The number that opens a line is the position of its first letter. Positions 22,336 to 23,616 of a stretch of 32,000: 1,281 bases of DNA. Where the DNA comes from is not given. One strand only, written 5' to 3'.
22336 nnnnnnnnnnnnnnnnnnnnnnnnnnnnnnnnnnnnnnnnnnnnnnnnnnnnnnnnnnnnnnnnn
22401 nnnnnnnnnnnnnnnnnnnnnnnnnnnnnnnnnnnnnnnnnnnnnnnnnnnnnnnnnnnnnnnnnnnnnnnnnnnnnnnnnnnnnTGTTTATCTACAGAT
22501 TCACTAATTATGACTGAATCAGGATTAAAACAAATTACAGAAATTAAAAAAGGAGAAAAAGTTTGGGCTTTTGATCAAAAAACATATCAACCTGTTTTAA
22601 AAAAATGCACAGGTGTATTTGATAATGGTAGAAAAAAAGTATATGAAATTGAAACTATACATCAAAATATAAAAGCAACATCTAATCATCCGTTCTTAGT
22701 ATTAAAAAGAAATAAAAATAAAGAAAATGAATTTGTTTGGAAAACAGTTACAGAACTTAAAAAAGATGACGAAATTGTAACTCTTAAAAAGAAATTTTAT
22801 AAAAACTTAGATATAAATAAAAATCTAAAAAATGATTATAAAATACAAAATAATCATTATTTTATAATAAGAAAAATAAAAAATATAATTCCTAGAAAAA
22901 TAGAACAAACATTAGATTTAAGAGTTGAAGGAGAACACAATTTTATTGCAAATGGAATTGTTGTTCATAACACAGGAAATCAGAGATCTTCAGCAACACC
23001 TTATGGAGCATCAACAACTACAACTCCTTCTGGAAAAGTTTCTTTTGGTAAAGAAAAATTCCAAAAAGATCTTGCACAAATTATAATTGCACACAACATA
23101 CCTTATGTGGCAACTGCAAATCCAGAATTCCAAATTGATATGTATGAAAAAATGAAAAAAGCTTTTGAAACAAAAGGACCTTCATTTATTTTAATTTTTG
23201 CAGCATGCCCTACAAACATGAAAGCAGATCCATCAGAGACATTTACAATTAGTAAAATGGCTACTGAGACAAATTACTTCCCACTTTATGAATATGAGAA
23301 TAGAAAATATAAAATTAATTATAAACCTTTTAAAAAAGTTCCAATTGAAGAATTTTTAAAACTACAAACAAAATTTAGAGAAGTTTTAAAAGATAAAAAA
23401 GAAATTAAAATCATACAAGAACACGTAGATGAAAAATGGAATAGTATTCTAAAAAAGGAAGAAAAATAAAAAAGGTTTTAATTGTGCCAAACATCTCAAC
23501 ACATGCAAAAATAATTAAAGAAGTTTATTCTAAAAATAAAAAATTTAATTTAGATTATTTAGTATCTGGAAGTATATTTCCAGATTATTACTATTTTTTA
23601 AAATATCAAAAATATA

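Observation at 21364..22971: Two inteins inside the ThDP-binding motif of PorB, 31 residues apart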

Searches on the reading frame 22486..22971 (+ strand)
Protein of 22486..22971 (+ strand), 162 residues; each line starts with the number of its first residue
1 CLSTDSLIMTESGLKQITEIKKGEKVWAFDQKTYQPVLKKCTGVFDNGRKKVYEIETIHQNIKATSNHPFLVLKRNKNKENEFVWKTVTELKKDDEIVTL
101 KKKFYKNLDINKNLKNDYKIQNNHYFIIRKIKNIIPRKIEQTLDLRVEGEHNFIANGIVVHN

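Call 4: search_protein_families(library=pfam, proteins=[window:22486-22971:+], max_evalue=0.1)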
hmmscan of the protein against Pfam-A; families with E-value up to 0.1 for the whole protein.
window:22486-22971:+ (162 aa): 4 families
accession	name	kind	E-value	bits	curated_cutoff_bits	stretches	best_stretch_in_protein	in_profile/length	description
PF14890.11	Intein_splicing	-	1.5e-18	67.5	35.8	1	8-162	2-155/155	Intein splicing domain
PF01079.26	Hint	-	2.2e-05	24.6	29.7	1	1-99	13-116/213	Hint module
PF07591.16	PT-HINT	-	0.00023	21.9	27.7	1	7-73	1-72/137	Pretoxin HINT domain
PF13403.11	Hint_2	-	0.0092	16.8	28.4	1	1-44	2-44/147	Hint domain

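Call 5: search_protein_families(library=ncbifam, proteins=[window:22486-22971:+], max_evalue=0.1)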
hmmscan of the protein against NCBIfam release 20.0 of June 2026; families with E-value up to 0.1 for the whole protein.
window:22486-22971:+ (162 aa): 6 families
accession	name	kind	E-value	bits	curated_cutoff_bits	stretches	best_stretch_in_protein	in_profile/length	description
NF005852.0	PRK07773.1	equivalog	2.5e-16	59.2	780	2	1-98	398-491/886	replicative DNA helicase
TIGR01445.1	intein_Nterm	domain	1.6e-07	32.2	24.5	1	1-72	1-83/83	intein N-terminal splicing region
TIGR01443.1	intein_Cterm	domain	1.2e-06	28.6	15.6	1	144-162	4-23/24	intein C-terminal splicing region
NF038098.1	GyrA_w_intein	exception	1.1e-05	23.5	1850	1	41-103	163-225/1232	intein-containing DNA gyrase subunit A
NF038162.1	RtcB_rel_intein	exception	2.1e-05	22.7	1150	1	80-162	501-578/961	intein-containing RtcB family protein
NF007072.0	PRK09519.1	equivalog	0.0011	17.4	1024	1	117-162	649-691/790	intein-containing recombinase RecA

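Call 36: search_solved_structures(query=window:22486-22971:+, max_evalue=0.01, show_alignments=1)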
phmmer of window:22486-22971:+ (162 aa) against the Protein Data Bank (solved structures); distinct sequences matched with E-value up to 0.01: 18.
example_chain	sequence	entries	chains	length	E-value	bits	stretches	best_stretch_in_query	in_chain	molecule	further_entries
1mi8_A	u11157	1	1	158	5.8e-12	49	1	3-161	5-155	DnaB intein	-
6frg_A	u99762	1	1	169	1.1e-10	44.9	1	2-161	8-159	Replicative DNA helicase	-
6frh_A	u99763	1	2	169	1.1e-10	44.9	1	2-161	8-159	Replicative DNA helicase,Replicative DNA helicase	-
4o1r_A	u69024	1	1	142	1.5e-09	41.2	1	2-76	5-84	Replicative DNA helicase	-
6fre_A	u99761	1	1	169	2.7e-09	40.3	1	2-161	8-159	Replicative DNA helicase,Replicative DNA helicase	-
7cfv_A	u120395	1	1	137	1.2e-06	31.7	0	131-162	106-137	Spl DnaX mini-intein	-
1am2_A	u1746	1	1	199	7.6e-05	25.9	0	42-104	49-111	MXE GYRA INTEIN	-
6rpp_A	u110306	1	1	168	0.00029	24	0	141-161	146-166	Cell division control protein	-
2in9_A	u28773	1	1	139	0.0003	24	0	131-162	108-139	Endonuclease PI-MtuI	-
2in0_A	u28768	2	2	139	0.0003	24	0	131-162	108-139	Endonuclease PI-MtuI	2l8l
3igd_A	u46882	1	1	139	0.0003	23.9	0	131-162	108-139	Endonuclease PI-MtuI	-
3ifj_A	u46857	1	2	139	0.00041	23.5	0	131-162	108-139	Endonuclease PI-MtuI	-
2imz_A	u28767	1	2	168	0.00077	22.6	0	122-162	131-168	Endonuclease PI-MtuI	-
5k08_A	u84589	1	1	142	0.0015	21.7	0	131-161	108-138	RecA mini intein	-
5i0a_A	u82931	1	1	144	0.0016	21.6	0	131-161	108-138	Intein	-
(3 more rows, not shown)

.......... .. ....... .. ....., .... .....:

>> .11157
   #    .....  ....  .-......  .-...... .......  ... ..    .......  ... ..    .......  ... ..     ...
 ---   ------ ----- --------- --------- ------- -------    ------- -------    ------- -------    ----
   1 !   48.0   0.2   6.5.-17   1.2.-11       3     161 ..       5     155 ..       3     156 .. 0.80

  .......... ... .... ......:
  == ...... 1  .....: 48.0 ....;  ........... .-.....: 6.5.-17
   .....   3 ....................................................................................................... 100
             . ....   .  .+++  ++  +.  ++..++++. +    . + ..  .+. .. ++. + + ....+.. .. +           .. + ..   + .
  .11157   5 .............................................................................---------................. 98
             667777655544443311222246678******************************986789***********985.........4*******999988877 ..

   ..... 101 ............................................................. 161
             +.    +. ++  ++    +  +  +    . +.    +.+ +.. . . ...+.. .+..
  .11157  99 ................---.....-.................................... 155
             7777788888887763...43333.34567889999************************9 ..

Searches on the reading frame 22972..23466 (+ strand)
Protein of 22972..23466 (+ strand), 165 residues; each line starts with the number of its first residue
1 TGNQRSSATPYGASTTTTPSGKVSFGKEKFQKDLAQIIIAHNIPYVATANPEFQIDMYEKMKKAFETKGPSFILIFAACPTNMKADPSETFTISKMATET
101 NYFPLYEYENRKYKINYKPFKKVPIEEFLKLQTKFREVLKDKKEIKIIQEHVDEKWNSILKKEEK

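Call 56: search_protein_representatives(protein=window:22972-23466:+)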
Query: 165 residues. Proteins with E-value up to 0.001 (for the whole library): 1228; up to 1e-10: 525; up to 1e-30: 37. The best 150 are listed.
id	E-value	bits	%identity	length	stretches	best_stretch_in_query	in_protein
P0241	1.6e-102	356.3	100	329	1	1-165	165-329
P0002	1.5e-59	216.8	65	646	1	1-164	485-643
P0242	1.2e-51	191.1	57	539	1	1-161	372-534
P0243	1.0e-42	162.1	49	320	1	1-161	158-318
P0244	4.6e-39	150.3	48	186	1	1-157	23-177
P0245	7.0e-38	146.4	46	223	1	1-159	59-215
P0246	1.3e-36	142.2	51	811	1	1-163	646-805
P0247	1.5e-36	142.1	50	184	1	1-164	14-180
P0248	1.7e-36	141.9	46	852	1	1-163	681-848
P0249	2.0e-36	141.7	45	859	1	1-163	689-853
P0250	6.6e-36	140.0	45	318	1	1-164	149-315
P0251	9.8e-36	139.4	48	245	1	1-164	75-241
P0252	9.2e-35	136.3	46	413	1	1-162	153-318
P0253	1.8e-34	135.4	43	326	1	1-162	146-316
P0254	2.1e-34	135.1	50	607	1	1-164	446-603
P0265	1.3e-32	129.3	43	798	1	1-161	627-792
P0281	5.0e-30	120.9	43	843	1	1-161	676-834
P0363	9.8e-23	97.2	38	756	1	1-161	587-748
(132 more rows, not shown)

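Call 68: search_protein_families(library=pfam, proteins=[P0248, P0249, P0246, P0265, P0281, P0254, P0363], max_evalue=0.001)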
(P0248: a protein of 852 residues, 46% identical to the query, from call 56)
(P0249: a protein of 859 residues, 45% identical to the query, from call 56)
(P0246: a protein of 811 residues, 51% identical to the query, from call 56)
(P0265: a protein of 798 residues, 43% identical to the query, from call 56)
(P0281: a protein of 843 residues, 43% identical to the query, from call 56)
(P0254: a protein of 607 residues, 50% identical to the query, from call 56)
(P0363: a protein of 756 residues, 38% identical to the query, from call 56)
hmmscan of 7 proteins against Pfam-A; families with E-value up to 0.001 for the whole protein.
P0248 (852 aa): 3 families
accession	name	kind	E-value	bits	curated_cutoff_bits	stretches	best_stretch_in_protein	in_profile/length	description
PF02775.26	TPP_enzyme_C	-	1.8e-15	57.5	21.9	2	45-126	2-80/151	Thiamine pyrophosphate enzyme, C-terminal TPP binding domain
PF14528.11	LAGLIDADG_3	-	4.3e-15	56.2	22.5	1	453-531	3-82/82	LAGLIDADG-like domain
PF14890.11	Intein_splicing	-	4.9e-15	56.1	35.8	1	133-667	2-152/155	Intein splicing domain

P0249 (859 aa): 3 families
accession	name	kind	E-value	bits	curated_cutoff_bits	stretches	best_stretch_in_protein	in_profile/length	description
PF02775.26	TPP_enzyme_C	-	8.3e-18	65.1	21.9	2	676-763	75-151/151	Thiamine pyrophosphate enzyme, C-terminal TPP binding domain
PF14528.11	LAGLIDADG_3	-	1.1e-14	54.9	22.5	2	449-521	4-81/82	LAGLIDADG-like domain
PF14890.11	Intein_splicing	-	2.1e-14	54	35.8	1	145-673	2-150/155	Intein splicing domain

P0246 (811 aa): 4 families
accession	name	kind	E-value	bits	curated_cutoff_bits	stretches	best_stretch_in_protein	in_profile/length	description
PF14528.11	LAGLIDADG_3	-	1.2e-13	51.5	22.5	1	415-495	2-82/82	LAGLIDADG-like domain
PF02775.26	TPP_enzyme_C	-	6.3e-13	49.2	21.9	1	45-117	13-80/151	Thiamine pyrophosphate enzyme, C-terminal TPP binding domain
PF14890.11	Intein_splicing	-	1e-11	45.3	35.8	1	123-634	1-153/155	Intein splicing domain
PF14527.11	LAGLIDADG_WhiA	-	0.00019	21.9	23.2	0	417-498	2-78/93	WhiA LAGLIDADG-like domain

P0265 (798 aa): 5 families
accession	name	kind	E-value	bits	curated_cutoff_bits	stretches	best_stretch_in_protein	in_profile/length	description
PF14890.11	Intein_splicing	-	6.3e-20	72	35.8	2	481-626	2-155/155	Intein splicing domain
PF02775.26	TPP_enzyme_C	-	5.5e-13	49.4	21.9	1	45-107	2-63/151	Thiamine pyrophosphate enzyme, C-terminal TPP binding domain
PF14528.11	LAGLIDADG_3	-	2e-07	31.6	22.5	0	328-384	8-64/82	LAGLIDADG-like domain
PF13403.11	Hint_2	-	1.9e-06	28.8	28.4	0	474-505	2-33/147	Hint domain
PF01079.26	Hint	-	1.9e-06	28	29.7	0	471-583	10-129/213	Hint module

P0281 (843 aa): 3 families
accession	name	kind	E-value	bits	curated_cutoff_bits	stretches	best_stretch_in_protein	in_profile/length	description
PF14528.11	LAGLIDADG_3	-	9.4e-19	67.9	22.5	2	454-531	4-82/82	LAGLIDADG-like domain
PF14890.11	Intein_splicing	-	1.8e-18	67.3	35.8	1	135-661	1-151/155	Intein splicing domain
PF02775.26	TPP_enzyme_C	-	4.8e-13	49.6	21.9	2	50-129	3-80/151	Thiamine pyrophosphate enzyme, C-terminal TPP binding domain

P0254 (607 aa): 3 families
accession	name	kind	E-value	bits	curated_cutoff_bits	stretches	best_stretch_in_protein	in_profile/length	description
PF14890.11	Intein_splicing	-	2.4e-18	66.9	35.8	1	139-445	1-155/155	Intein splicing domain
PF02775.26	TPP_enzyme_C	-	4.2e-16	59.5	21.9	1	56-134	18-89/151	Thiamine pyrophosphate enzyme, C-terminal TPP binding domain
PF01079.26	Hint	-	1.8e-05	24.8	29.7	1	130-234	10-117/213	Hint module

P0363 (756 aa): 3 families
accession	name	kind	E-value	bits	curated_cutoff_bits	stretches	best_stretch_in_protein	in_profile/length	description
PF14890.11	Intein_splicing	-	4.4e-19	69.2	35.8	1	104-576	1-154/155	Intein splicing domain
PF02775.26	TPP_enzyme_C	-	9.1e-13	48.7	21.9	1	18-98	2-80/151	Thiamine pyrophosphate enzyme, C-terminal TPP binding domain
PF14528.11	LAGLIDADG_3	-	1.7e-11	44.7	22.5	1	360-437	4-82/82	LAGLIDADG-like domain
